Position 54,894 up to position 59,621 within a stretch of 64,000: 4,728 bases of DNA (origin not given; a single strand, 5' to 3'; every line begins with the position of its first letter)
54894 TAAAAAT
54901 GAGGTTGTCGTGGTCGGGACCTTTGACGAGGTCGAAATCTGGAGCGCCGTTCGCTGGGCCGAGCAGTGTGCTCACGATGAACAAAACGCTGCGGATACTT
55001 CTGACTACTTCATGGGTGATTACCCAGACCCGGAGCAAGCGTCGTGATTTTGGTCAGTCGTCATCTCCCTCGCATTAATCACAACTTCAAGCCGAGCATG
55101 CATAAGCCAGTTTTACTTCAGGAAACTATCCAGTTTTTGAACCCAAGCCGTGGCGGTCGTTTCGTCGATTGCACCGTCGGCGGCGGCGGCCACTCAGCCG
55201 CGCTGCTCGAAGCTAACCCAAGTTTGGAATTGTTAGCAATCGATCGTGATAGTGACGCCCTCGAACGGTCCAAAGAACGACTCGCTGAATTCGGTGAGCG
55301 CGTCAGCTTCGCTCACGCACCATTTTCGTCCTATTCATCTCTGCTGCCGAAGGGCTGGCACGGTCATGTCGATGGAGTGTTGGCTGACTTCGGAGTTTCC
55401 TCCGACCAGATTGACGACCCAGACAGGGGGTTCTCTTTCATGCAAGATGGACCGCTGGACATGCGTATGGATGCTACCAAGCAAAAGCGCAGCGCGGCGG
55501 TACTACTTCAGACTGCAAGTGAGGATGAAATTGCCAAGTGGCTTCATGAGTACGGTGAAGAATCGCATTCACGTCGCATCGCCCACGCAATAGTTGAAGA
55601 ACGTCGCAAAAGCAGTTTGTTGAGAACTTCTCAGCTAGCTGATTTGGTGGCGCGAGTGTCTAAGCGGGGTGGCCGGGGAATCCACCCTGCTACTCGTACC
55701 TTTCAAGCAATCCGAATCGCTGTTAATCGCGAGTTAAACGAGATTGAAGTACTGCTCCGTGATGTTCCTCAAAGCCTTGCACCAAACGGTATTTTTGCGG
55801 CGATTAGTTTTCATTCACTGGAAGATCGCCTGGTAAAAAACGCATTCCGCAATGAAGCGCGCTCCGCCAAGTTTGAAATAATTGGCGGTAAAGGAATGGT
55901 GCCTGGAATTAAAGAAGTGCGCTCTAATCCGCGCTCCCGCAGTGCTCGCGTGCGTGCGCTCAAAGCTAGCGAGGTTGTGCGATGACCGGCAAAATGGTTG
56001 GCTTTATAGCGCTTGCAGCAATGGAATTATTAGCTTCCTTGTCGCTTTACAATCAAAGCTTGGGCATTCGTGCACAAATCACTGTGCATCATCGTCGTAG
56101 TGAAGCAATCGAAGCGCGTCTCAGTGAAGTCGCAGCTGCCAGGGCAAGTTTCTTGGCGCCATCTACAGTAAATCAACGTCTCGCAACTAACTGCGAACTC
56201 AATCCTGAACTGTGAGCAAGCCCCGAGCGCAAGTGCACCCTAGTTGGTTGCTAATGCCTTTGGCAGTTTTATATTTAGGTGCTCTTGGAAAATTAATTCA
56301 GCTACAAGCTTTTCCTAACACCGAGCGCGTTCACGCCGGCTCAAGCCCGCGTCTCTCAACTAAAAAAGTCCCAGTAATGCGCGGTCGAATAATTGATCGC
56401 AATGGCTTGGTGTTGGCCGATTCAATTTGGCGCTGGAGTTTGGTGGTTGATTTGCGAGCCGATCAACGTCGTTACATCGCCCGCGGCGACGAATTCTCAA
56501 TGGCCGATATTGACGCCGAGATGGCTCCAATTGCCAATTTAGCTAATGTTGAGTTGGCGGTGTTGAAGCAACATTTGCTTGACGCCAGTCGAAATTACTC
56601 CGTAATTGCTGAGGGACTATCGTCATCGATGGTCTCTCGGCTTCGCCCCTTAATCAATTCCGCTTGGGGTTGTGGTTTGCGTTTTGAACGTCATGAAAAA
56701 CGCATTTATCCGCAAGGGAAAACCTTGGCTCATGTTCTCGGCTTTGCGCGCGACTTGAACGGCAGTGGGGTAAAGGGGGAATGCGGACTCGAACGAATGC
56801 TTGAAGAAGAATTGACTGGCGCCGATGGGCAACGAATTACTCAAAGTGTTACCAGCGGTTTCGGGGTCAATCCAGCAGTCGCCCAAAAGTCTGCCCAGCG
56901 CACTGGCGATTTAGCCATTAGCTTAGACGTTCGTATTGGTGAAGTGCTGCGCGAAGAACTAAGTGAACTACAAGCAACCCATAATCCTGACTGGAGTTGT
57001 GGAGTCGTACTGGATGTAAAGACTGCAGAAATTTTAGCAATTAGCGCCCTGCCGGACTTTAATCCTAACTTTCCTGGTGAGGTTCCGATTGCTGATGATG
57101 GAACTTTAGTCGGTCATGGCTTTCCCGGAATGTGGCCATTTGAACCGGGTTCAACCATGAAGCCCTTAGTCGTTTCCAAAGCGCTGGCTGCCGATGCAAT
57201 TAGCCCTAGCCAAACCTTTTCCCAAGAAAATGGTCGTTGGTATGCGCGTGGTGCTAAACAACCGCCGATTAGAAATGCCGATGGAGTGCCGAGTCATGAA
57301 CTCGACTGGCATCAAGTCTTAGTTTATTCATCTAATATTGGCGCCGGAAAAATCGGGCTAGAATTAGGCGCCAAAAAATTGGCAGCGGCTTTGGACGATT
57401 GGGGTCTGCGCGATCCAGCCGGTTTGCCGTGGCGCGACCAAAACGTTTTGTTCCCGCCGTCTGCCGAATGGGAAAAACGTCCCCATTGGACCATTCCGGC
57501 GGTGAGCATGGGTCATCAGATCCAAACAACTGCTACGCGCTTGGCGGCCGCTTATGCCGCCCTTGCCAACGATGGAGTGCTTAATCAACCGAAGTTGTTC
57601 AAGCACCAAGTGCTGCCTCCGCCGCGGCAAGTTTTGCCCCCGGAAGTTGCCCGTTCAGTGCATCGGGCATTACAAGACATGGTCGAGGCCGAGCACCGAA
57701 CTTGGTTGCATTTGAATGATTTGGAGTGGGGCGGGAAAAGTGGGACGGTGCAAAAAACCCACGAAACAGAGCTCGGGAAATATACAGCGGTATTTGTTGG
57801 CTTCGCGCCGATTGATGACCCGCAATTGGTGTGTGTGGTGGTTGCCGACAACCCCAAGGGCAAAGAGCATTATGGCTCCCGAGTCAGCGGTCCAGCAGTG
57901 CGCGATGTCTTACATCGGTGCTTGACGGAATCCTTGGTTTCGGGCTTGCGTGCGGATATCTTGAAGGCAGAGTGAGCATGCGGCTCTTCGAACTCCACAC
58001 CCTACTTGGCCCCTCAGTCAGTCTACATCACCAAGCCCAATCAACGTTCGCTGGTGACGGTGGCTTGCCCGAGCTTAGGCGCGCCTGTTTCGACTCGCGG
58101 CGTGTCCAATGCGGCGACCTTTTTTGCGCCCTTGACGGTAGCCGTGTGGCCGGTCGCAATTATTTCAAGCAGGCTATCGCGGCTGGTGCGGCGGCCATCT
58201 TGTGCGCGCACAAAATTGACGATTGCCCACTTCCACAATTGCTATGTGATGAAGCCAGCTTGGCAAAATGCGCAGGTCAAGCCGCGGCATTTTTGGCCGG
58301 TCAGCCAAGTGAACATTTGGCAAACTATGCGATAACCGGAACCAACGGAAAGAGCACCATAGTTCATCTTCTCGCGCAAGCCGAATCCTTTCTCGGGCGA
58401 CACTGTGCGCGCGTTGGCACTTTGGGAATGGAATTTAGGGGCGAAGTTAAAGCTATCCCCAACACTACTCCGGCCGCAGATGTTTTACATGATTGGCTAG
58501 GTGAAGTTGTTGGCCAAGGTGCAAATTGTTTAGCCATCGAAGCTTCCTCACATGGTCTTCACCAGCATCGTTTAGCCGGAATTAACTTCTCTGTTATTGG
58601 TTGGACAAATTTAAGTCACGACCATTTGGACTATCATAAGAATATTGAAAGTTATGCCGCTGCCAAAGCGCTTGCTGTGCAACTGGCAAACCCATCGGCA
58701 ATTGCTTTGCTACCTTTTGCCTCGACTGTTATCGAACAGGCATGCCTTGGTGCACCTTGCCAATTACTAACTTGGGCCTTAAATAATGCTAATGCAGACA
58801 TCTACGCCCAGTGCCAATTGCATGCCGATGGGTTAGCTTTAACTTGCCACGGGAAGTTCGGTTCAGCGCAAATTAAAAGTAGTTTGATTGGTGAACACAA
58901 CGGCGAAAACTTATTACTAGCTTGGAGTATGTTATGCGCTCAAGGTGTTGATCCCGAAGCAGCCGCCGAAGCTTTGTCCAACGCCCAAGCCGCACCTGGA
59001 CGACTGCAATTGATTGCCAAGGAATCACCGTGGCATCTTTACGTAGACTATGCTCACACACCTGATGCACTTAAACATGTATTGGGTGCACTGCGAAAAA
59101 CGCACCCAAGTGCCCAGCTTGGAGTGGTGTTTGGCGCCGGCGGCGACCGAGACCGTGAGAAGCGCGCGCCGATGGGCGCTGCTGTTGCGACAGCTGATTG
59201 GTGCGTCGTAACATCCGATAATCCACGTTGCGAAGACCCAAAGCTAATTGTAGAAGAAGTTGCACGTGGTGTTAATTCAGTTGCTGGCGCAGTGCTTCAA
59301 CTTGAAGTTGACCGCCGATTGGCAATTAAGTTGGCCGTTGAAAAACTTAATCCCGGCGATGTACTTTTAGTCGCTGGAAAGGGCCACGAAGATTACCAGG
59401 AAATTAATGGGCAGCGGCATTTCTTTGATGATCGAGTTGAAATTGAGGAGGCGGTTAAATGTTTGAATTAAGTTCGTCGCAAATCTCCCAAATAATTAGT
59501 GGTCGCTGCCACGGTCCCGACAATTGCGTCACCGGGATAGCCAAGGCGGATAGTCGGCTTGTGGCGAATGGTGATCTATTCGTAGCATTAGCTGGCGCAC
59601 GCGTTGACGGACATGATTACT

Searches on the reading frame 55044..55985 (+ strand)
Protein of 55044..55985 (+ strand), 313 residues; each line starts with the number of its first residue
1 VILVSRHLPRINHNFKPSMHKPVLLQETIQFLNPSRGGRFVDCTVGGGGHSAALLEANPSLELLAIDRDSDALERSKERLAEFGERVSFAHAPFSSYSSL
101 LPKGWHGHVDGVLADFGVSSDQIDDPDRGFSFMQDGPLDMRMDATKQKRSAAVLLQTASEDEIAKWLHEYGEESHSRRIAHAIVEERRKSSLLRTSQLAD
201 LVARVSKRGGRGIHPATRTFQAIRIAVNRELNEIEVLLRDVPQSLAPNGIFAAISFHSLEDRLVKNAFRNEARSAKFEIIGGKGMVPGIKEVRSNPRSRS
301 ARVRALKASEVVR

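Call 69: search_protein_families(library=pfam, proteins=[window:55044-55985:+], max_evalue=0.01)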
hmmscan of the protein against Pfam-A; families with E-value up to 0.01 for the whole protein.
window:55044-55985:+ (313 aa): 5 families
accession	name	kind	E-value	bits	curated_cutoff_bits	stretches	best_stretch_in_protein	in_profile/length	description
PF01795.25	Methyltransf_5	-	6.6e-98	328.4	27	1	19-307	3-307/309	MraW methylase family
PF13847.12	Methyltransf_31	-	0.00041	20.5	27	1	36-94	3-63/145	Methyltransferase domain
PF13649.12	Methyltransf_25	-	0.00068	20.7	27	1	41-97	2-58/97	Methyltransferase domain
PF08242.18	Methyltransf_12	-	0.0017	19.5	30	0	46-88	6-48/98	Methyltransferase domain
PF05175.20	MTS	-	0.008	16.3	23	0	30-85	25-80/170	Methyltransferase small domain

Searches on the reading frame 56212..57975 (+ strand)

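Call 69: search_protein_families(library=pfam, proteins=[window:56212-57975:+], max_evalue=0.01)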
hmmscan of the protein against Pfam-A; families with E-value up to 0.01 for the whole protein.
window:56212-57975:+ (587 aa): 3 families
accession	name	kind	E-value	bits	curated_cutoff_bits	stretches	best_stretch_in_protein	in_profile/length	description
PF00905.27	Transpeptidase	-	1.6e-41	142.9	22.1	1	263-567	2-298/299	Penicillin binding protein transpeptidase domain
PF03717.20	PBP_dimer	-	1.9e-11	45.1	24.4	1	53-213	2-170/180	Penicillin-binding Protein dimerisation domain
PF21922.1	PBP_dimer_2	-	0.0013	19.3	27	1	163-215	24-71/83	Penicillin binding protein A dimerisation domain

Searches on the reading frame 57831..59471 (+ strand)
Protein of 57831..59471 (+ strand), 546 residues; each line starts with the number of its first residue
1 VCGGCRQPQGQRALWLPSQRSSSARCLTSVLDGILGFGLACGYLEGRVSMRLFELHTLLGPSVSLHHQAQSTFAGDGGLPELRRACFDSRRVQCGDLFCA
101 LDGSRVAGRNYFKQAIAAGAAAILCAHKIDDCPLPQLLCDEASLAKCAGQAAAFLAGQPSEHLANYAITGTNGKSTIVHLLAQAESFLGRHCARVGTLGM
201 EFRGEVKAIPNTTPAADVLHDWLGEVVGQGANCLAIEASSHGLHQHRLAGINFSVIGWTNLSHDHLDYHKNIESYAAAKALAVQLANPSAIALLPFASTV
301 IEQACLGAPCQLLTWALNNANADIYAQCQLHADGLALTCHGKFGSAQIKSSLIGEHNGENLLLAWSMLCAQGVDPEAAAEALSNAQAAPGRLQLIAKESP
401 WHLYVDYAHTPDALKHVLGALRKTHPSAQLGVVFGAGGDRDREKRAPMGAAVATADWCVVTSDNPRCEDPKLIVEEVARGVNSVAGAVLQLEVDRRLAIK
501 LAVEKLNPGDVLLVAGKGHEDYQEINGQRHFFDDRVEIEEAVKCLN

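Call 69: search_protein_families(library=pfam, proteins=[window:57831-59471:+], max_evalue=0.01)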
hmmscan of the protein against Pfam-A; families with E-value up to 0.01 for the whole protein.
window:57831-59471:+ (546 aa): 3 families
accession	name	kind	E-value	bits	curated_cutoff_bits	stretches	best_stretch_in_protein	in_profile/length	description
PF08245.18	Mur_ligase_M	-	1e-34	120.7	24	1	168-365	1-197/200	Mur ligase middle domain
PF02875.26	Mur_ligase_C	-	2.7e-27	96.6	28.4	1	390-518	1-127/127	Mur ligase, glutamate ligase domain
PF01225.30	Mur_ligase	-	7.6e-05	23.4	21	1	88-127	8-52/95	Mur ligase family, catalytic domain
